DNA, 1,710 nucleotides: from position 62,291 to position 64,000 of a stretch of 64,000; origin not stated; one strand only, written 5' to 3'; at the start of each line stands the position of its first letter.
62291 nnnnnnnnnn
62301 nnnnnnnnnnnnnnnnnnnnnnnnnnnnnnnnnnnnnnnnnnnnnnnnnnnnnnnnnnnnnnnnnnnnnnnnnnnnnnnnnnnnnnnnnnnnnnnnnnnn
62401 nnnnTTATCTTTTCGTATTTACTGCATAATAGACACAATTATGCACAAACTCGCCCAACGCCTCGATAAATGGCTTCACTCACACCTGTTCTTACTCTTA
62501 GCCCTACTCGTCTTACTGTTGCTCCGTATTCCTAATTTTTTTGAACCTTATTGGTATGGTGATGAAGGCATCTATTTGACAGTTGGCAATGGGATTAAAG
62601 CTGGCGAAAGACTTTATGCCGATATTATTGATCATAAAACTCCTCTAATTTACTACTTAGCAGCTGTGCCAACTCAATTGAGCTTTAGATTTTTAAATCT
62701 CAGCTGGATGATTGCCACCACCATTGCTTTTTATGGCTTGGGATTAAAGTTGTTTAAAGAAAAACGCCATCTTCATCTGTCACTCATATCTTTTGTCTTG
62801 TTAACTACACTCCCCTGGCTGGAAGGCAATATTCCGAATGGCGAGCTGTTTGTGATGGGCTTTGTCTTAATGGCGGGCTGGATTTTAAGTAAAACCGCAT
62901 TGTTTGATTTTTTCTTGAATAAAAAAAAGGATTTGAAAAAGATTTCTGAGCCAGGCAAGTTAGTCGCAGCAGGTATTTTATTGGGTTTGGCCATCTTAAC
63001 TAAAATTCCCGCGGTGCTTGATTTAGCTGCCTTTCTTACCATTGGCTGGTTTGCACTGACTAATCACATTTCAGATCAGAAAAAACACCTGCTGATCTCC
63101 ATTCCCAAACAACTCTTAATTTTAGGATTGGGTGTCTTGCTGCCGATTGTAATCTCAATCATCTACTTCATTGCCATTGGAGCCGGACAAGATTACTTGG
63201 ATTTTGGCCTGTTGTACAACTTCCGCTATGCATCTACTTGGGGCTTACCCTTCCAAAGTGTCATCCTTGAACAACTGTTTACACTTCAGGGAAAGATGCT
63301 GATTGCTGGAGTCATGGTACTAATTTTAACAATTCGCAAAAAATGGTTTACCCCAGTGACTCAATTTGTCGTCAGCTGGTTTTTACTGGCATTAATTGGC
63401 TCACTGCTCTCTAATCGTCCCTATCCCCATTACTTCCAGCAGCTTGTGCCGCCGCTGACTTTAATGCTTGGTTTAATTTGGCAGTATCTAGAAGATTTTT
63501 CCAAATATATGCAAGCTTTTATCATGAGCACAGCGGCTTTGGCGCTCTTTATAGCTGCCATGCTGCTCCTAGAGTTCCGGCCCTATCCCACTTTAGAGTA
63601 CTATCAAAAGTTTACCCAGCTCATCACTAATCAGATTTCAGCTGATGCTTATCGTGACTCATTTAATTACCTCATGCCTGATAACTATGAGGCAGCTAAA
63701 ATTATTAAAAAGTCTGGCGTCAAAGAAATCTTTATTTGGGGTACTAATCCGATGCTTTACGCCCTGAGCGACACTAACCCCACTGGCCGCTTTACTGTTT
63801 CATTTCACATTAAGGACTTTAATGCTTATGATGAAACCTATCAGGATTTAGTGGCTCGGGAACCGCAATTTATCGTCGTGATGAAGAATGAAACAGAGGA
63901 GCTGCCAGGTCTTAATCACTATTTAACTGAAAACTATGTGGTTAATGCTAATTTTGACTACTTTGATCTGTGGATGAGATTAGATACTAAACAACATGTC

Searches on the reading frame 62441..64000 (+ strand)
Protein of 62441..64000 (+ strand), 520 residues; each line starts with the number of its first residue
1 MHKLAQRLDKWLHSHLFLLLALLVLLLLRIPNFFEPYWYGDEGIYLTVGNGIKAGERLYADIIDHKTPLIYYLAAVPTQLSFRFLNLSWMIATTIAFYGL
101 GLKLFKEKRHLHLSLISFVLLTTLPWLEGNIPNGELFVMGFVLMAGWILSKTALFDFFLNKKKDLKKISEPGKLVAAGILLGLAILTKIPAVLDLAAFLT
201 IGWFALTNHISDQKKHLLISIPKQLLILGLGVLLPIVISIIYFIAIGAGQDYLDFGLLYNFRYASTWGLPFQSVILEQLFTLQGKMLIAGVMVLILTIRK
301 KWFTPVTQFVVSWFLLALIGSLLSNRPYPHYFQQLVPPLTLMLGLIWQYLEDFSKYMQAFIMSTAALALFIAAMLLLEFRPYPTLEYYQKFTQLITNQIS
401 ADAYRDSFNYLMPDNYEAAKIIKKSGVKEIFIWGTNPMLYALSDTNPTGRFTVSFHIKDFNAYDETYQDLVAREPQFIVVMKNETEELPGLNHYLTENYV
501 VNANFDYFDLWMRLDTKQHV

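Call 62: search_protein_families(library=pfam, proteins=[window:62441-64000:+], max_evalue=0.01)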
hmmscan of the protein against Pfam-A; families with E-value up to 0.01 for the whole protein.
window:62441-64000:+ (520 aa): 0 families

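Call 66: search_protein_families(library=ncbifam, proteins=[window:62441-64000:+], max_evalue=0.00001)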
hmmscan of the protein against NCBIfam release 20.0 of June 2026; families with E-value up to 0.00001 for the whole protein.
window:62441-64000:+ (520 aa): 0 families
